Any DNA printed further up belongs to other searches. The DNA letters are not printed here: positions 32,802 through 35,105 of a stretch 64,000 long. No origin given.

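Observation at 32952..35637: AT-rich two-gene cassette: nuclease-like N-terminus + UvrD-type helicase, with a tightly linked unknown 222-aa partner, embedded in an RM/recombinase defence island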

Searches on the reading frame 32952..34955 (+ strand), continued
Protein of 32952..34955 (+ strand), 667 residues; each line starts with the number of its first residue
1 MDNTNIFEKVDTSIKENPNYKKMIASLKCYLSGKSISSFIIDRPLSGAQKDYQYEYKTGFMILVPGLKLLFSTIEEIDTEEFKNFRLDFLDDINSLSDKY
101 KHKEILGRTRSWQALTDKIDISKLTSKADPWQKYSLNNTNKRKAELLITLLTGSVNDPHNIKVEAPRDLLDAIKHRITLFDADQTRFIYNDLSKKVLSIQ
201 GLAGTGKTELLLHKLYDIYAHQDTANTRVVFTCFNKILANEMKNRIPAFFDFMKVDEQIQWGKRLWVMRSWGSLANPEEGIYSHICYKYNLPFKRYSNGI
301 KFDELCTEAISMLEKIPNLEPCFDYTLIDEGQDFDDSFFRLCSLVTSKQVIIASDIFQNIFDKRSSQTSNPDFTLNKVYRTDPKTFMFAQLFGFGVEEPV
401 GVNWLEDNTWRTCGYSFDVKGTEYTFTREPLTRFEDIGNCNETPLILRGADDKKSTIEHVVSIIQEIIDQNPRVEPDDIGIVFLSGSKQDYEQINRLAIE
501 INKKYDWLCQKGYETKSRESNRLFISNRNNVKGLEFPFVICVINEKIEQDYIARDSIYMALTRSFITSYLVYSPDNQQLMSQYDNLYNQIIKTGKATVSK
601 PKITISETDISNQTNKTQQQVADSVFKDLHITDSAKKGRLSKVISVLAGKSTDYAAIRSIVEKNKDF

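Call 77: find_encoding_contigs(protein=P0038, flank=10000, max_places=1)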
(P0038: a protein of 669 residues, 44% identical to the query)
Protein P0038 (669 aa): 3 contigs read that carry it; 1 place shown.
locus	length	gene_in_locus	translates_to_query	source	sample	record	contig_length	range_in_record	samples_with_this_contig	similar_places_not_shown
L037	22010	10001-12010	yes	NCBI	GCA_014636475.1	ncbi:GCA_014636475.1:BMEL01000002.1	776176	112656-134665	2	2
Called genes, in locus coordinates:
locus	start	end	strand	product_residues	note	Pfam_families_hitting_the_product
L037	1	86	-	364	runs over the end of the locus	-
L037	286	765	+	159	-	PF02590:SPOUT_MTase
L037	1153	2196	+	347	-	PF24447:RE_BanI, PF26568:RE_BanI_C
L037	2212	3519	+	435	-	PF00145:DNA_methylase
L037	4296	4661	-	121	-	PF07205:DUF1413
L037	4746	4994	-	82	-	-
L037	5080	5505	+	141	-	PF03852:Vsr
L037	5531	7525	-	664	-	PF04851:ResIII (weak), PF10593:Z1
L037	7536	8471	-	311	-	PF09565:RE_NgoFVII, PF13091:PLDc_2, PF20731:RE_NgoFVII_C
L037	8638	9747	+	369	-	PF00145:DNA_methylase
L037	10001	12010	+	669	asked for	PF04851:ResIII (weak), PF00580:UvrD-helicase (faint), PF13245:AAA_19, PF13538:UvrD_C_2 (weak)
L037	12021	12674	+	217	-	-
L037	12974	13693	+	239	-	PF00392:GntR, PF13730:HTH_36 (weak), PF07702:UTRA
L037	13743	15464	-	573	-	PF03200:Glyco_hydro_63 (faint), PF22422:MGH1-like_GH, PF17389:Bac_rhamnosid6H (weak), PF01204:Trehalase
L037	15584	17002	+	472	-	PF00367:PTS_EIIB, PF02378:PTS_EIIC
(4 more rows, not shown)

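Call 78: find_encoding_contigs(protein=P0111, flank=10000, max_places=1)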
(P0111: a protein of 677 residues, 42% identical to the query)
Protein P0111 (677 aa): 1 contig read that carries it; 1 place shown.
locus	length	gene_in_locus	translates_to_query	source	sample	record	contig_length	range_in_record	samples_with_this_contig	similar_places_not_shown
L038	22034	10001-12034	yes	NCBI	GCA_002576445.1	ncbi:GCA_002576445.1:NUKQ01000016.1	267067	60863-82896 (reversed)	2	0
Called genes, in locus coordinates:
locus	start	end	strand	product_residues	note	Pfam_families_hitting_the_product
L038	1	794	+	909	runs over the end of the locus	-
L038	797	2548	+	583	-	-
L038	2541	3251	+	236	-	-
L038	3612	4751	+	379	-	PF12686:DUF3800 (weak)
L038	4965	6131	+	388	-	-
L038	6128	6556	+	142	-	-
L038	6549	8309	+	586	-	-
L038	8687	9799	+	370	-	-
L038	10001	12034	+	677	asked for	PF04851:ResIII, PF00580:UvrD-helicase (faint), PF13245:AAA_19, PF01443:Viral_helicase1 (faint), PF13538:UvrD_C_2 (faint)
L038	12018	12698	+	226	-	-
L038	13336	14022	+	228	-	-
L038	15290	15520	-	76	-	PF01381:HTH_3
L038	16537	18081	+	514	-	-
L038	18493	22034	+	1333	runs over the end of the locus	PF13289:SIR2_2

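Call 79: find_encoding_contigs(protein=P0080, flank=10000, max_places=1)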
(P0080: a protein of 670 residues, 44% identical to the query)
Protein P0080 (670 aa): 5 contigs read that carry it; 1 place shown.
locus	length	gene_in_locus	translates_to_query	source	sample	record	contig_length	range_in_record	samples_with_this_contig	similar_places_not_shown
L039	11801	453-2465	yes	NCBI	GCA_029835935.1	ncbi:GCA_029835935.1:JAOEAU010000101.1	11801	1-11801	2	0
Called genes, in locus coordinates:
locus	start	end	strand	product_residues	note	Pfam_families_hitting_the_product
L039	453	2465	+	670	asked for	PF04851:ResIII, PF13245:AAA_19 (weak), PF01443:Viral_helicase1 (faint), PF13538:UvrD_C_2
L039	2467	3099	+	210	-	-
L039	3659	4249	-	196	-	PF01583:APS_kinase, PF13671:AAA_33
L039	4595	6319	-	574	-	PF03600:CitMHS, PF02080:TrkA_C, PF00939:Na_sulph_symp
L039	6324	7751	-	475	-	PF00009:GTP_EFTU, PF01926:MMR_HSR1 (faint), PF03144:GTP_EFTU_D2 (weak), PF22594:GTP-eEF1A_C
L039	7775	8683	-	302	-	PF01507:PAPS_reduct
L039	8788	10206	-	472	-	PF13241:NAD_binding_7, PF14824:Sirohm_synth_M (weak), PF10414:CysG_dimeriser, PF00590:TP_methylase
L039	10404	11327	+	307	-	PF01145:Band_7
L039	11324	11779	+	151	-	PF01957:NfeD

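Call 83: search_protein_families(library=padloc, alignment_id=A7, max_evalue=0.00001)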
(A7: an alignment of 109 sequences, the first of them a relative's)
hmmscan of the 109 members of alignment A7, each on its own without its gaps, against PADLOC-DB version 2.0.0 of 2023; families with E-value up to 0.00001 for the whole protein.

A. member 1, L001:587-883:+ (99 aa): 10 families
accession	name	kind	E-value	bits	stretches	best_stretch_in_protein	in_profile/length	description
PDLC02926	HTH_VI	-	2.2e-09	35.5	1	31-80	8-57/92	-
PDLC03952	RmrA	-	4.3e-07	27.1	1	20-84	18-82/395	-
PDLC03664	Control_protein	-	4.5e-07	28.2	1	31-78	20-67/74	control protein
PDLC04142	capH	-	5.2e-07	28.7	1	31-83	13-65/103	capH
PDLC03665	Control_protein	-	1.1e-06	26.8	1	30-80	14-65/77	control protein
PDLC04762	PDC-M64C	-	2.9e-06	25.3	1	25-87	28-89/97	-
PDLC04760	PDC-M64C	-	3.6e-06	25.2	1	15-86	14-87/93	-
PDLC03951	RmrA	-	6.4e-06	23.4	1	28-79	12-63/400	-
PDLC03947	RmrA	-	6.8e-06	23.2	1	24-76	10-63/383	-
PDLC03954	RmrA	-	8.3e-06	23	1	30-80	16-66/380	-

B. families by the number of members that match (of 109 scanned): 205 families (the first 25 are shown)
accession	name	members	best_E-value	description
PDLC02926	HTH_VI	5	3.7e-10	-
PDLC03952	RmrA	5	2.7e-09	-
PDLC03947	RmrA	5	1.4e-08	-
PDLC03954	RmrA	5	9.7e-08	-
PDLC03955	RmrA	4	3.6e-07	-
PDLC03944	RmrA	4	3.7e-07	-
PDLC04762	PDC-M64C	3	1.7e-07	-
PDLC03951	RmrA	3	1.4e-06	-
PDLC00117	GajB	2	1e-76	UrvD helicase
PDLC03802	RTasHel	2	2.4e-71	DRT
PDLC00132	GajB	2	7.3e-70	UrvD helicase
PDLC00114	GajB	2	9.1e-64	UrvD helicase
PDLC00127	GajB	2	3.2e-55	UrvD helicase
PDLC00103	GajB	2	1.9e-52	UrvD helicase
PDLC00130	GajB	2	2.3e-48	UrvD helicase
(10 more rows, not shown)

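Call 84: search_protein_families(library=pfam, alignment_id=A7, max_evalue=0.00001)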
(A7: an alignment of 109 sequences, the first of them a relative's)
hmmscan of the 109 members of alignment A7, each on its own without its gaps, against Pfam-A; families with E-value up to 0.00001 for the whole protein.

A. member 1, L001:587-883:+ (99 aa): 4 families
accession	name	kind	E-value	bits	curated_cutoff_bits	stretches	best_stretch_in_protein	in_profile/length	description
PF01381.28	HTH_3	-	4.9e-13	49.3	23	1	31-79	3-51/55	Helix-turn-helix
PF12844.13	HTH_19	-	1.3e-09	38.3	30.2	1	31-77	6-52/64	Helix-turn-helix domain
PF13744.12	HTH_37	-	1.5e-08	34.7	27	1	16-84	10-79/80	Helix-turn-helix domain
PF13560.12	HTH_31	-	1.7e-07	31.8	27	1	33-78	10-56/64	Helix-turn-helix domain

B. families by the number of members that match (of 109 scanned): 129 families (the first 25 are shown)
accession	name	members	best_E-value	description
PF01381.28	HTH_3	5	8.5e-14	Helix-turn-helix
PF13744.12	HTH_37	5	1.5e-08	Helix-turn-helix domain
PF13560.12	HTH_31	5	1.7e-07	Helix-turn-helix domain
PF02653.21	BPD_transp_2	3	7.6e-46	Branched-chain amino acid transport system / permease component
PF04055.27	Radical_SAM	3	9.9e-27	Radical SAM superfamily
PF03466.25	LysR_substrate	3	7.3e-21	LysR substrate binding domain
PF01966.28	HD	3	2.8e-20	HD domain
PF00126.33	HTH_1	3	1.1e-19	Bacterial regulatory helix-turn-helix protein, lysR family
PF00580.27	UvrD-helicase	2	4.1e-59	UvrD/REP helicase N-terminal domain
PF02826.25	2-Hacid_dh_C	2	3.8e-58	D-isomer specific 2-hydroxyacid dehydrogenase, NAD binding domain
PF00270.35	DEAD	2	1.5e-56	DEAD/DEAH box helicase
PF20434.5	BD-FAE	2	2.1e-56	BD-FAE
PF00005.33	ABC_tran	2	2.1e-55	ABC transporter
PF13361.12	UvrD_C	2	6.5e-40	UvrD-like helicase C-terminal domain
PF00271.37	Helicase_C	2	6.4e-35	Helicase conserved C-terminal domain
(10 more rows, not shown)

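Call 88: search_protein_families(library=padloc, proteins=[L019:2999-5155:+, L019:5158-5823:+, L018:2603-4747:+, L018:4740-5525:+, L021:2958-5072:+, L021:5077-5733:+, L020:5857-7836:+, L020:7839-8474:+], max_evalue=0.00001)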
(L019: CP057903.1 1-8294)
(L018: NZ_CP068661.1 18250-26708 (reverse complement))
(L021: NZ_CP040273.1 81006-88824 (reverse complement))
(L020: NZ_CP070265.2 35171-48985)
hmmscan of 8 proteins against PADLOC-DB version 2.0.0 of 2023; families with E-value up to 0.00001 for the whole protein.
L019:2999-5155:+ (719 aa): 2 families
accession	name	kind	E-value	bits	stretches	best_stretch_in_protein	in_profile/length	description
PDLC03002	Helicase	-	4.7e-298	988.3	1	5-715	2-704/707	-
PDLC01087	C3a187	-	2.5e-19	67.5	1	186-625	189-539/559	NERD+UvrD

L019:5158-5823:+ (222 aa): 2 families
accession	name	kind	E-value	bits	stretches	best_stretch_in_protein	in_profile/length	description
PDLC02999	DUF2290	-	1.7e-83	277.4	1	4-221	3-221/222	-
PDLC02998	DUF2290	-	1.4e-73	244.8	1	25-219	2-194/195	-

L018:2603-4747:+ (715 aa): 4 families
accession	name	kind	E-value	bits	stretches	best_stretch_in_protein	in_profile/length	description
PDLC03002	Helicase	-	3.7e-168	559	1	29-706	27-699/707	-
PDLC01087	C3a187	-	9.7e-18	62.3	1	181-391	192-378/559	NERD+UvrD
PDLC00132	GajB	-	8.6e-08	29.3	0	330-369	214-253/625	UrvD helicase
PDLC02350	AbiO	-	1.6e-07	28.4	1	325-385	253-312/468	AbiO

L018:4740-5525:+ (262 aa): 2 families
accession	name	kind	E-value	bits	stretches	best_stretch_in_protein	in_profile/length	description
PDLC02998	DUF2290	-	1.1e-18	65.6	1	67-228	36-182/195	-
PDLC02999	DUF2290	-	7.9e-14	49.6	1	17-227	10-206/222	-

L021:2958-5072:+ (705 aa): 3 families
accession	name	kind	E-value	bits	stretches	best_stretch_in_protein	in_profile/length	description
PDLC03002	Helicase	-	0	1226.7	1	1-704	1-704/707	-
PDLC01087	C3a187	-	2.7e-20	70.7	1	188-376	193-363/559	NERD+UvrD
PDLC00132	GajB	-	2.5e-07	27.7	0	191-245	3-57/625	UrvD helicase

L021:5077-5733:+ (219 aa): 2 families
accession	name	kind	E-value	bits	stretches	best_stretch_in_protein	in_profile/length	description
PDLC02999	DUF2290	-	4.1e-109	361.2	1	1-218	1-220/222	-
PDLC02998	DUF2290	-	9.9e-77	255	1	26-218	3-195/195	-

L020:5857-7836:+ (660 aa): 2 families
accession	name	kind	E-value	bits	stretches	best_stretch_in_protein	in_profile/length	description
PDLC03002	Helicase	-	1.6e-27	94.1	1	168-350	186-370/707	-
PDLC01087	C3a187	-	4.7e-13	46.8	1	169-567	193-552/559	NERD+UvrD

L020:7839-8474:+ (212 aa): 0 families

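Call 89: search_protein_families(library=pfam, proteins=[L019:2999-5155:+, L019:5158-5823:+, L018:2603-4747:+, L018:4740-5525:+, L021:2958-5072:+, L021:5077-5733:+, L020:5857-7836:+, L020:7839-8474:+], max_evalue=0.01)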
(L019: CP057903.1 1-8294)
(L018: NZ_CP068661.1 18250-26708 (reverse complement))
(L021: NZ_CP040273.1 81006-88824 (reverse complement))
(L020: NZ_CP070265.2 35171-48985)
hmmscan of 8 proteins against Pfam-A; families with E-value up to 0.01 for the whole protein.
L019:2999-5155:+ (719 aa): 4 families
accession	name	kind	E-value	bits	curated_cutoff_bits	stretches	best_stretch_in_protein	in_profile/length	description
PF13538.12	UvrD_C_2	-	1e-09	38.5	27.4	1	579-628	5-52/52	UvrD-like helicase C-terminal domain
PF00580.27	UvrD-helicase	-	3.8e-05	23.9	23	0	197-244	4-53/271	UvrD/REP helicase N-terminal domain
PF13401.12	AAA_22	-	0.0047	17.7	27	0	213-362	11-109/130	AAA domain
PF25199.1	nSTAND_NTPase5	-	0.0089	16.3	34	0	209-241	43-74/145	Novel STAND NTPase 5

L019:5158-5823:+ (222 aa): 1 family
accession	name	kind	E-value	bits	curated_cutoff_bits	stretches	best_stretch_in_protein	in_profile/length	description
PF10053.14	DUF2290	-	3e-45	154.6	25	1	27-218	4-202/204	Uncharacterized conserved protein (DUF2290)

L018:2603-4747:+ (715 aa): 4 families
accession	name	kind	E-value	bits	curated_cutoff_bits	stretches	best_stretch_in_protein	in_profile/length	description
PF13538.12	UvrD_C_2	-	9.2e-09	35.5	27.4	1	576-625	3-51/52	UvrD-like helicase C-terminal domain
PF00580.27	UvrD-helicase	-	0.00026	21.2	23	0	240-362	164-243/271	UvrD/REP helicase N-terminal domain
PF13245.12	AAA_19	-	0.0017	19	25.1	1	190-364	1-123/134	AAA domain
PF04851.21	ResIII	-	0.0034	17.7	22.5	1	199-356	23-152/164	Type III restriction enzyme, res subunit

L018:4740-5525:+ (262 aa): 1 family
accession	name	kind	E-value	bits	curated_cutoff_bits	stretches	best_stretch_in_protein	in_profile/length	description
PF10053.14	DUF2290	-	2.3e-18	66.8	25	1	65-230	38-191/204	Uncharacterized conserved protein (DUF2290)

L021:2958-5072:+ (705 aa): 8 families
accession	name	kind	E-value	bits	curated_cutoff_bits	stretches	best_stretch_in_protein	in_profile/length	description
PF13538.12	UvrD_C_2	-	3.7e-09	36.7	27.4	1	570-616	6-51/52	UvrD-like helicase C-terminal domain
PF00580.27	UvrD-helicase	-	8.5e-06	26.1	23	1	194-280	3-87/271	UvrD/REP helicase N-terminal domain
PF13245.12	AAA_19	-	3.1e-05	24.6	25.1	1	197-371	2-129/134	AAA domain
PF04851.21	ResIII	-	0.00036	20.9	22.5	1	210-347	28-141/164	Type III restriction enzyme, res subunit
PF25199.1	nSTAND_NTPase5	-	0.00096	19.4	34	0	207-240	43-75/145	Novel STAND NTPase 5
PF18543.7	ID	-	0.0051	17.6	31.4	0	563-584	4-25/53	Intracellular delivery domain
PF09848.15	SLFN-g3_helicase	-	0.0053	16.5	24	0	210-381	6-136/354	Schlafen group 3, DNA/RNA helicase domain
PF13401.12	AAA_22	-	0.0073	17.1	27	0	211-357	11-109/130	AAA domain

L021:5077-5733:+ (219 aa): 1 family
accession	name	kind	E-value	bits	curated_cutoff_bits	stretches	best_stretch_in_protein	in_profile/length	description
PF10053.14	DUF2290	-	1.8e-65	220.6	25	1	26-218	3-204/204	Uncharacterized conserved protein (DUF2290)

L020:5857-7836:+ (660 aa): 8 families
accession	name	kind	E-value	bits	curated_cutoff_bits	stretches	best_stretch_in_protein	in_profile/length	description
PF01443.25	Viral_helicase1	-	2.5e-08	34.4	21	0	190-227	1-37/228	Viral superfamily 1 RNA helicase core domain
PF13538.12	UvrD_C_2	-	2.5e-07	30.9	27.4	1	511-556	3-51/52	UvrD-like helicase C-terminal domain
PF13245.12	AAA_19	-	0.00022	21.9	25.1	1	182-342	6-122/134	AAA domain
PF04851.21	ResIII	-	0.00037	20.9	22.5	1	174-293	20-114/164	Type III restriction enzyme, res subunit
PF00580.27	UvrD-helicase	-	0.0013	18.9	23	0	186-242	12-70/271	UvrD/REP helicase N-terminal domain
PF13401.12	AAA_22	-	0.0028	18.4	27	0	190-332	8-104/130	AAA domain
PF00270.35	DEAD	-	0.0048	17.1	26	0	183-249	10-77/167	DEAD/DEAH box helicase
PF09848.15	SLFN-g3_helicase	-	0.0065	16.2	24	0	190-238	4-52/354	Schlafen group 3, DNA/RNA helicase domain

L020:7839-8474:+ (212 aa): 0 families

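Call 92: search_dna_similar(query=window:32952-34952:+, collection=phages, mode=protein, max_evalue=1e-10, max_rows=25)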
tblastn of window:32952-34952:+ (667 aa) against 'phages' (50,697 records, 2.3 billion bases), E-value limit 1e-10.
No match.

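Call 93: get_annotated_region(hit=H15, flank=5000)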
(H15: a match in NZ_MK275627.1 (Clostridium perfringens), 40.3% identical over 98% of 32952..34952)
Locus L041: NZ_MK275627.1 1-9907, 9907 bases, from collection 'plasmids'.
description: Clostridium perfringens strain JXJA17 plasmid p9, complete sequence
organism: Clostridium perfringens (NCBI taxid 1502)
taxonomy: Bacteria; Bacillota; Clostridia; Eubacteriales; Clostridiaceae; Clostridium; Clostridium perfringens
host: -; source: neonatal piglet; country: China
typing (MOB-suite, as given by PLSDB): non-mobilizable
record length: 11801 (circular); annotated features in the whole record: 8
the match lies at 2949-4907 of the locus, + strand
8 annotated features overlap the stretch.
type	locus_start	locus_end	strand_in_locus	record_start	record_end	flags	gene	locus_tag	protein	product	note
CDS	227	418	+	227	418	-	-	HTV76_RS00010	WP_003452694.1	hypothetical protein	-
CDS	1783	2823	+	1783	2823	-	-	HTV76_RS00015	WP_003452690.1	replication initiation protein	GO:0006270 - DNA replication initiation [Evidence IEA]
CDS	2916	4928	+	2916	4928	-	-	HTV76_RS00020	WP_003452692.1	DEAD/DEAH box helicase family protein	-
CDS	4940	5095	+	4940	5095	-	-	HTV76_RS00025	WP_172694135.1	hypothetical protein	-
CDS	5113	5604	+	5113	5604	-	-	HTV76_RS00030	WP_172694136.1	hypothetical protein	-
CDS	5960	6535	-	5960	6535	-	-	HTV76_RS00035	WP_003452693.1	recombinase family protein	GO:0006310 - DNA recombination [Evidence IEA]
CDS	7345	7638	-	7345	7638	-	-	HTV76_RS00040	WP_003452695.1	hypothetical protein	-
CDS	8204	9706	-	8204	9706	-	-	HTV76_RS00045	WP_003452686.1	HlyD family efflux transporter periplasmic adaptor subunit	-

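Call 94: get_annotated_region(hit=H23, flank=7000)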
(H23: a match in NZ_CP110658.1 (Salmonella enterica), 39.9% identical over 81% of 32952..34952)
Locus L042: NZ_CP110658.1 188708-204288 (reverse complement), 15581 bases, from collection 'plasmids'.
description: Salmonella enterica subsp. enterica strain S2122 plasmid pS2122_1, complete sequence
organism: Salmonella enterica (NCBI taxid 59201)
taxonomy: Bacteria; Pseudomonadota; Gammaproteobacteria; Enterobacterales; Enterobacteriaceae; Salmonella; Salmonella enterica
host: -; source: stool,Homo sapiens; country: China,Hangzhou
typing (MOB-suite, as given by PLSDB): non-mobilizable; replicon IncHI2A,rep_cluster_1088; mating-pair formation MPF_F
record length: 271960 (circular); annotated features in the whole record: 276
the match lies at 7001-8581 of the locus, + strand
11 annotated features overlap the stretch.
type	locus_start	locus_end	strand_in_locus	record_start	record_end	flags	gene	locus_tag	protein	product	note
CDS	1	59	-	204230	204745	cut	-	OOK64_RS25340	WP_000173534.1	thermonuclease family protein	-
CDS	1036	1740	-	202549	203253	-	-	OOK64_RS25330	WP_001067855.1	IS6-like element IS26 family transposase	GO:0006313 - DNA transposition [Evidence IEA]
CDS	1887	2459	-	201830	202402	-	hin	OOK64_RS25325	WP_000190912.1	flagellar phase variation DNA invertase Hin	-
CDS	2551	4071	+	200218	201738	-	-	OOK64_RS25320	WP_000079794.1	FliC/FljB family flagellin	-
CDS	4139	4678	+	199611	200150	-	fljA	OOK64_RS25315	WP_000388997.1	phase 1 flagellin gene repressor FljA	-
CDS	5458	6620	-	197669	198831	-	-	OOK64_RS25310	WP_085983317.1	IS3 family transposase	-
CDS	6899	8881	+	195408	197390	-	-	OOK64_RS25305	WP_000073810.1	DEAD/DEAH box helicase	-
CDS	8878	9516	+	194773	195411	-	-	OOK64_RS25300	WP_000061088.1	hypothetical protein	-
CDS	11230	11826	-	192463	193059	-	-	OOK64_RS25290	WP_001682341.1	integrase arm-type DNA-binding domain-containing protein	-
CDS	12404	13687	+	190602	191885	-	-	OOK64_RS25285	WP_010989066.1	membrane protein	-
CDS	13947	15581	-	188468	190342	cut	-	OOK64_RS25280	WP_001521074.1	membrane protein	-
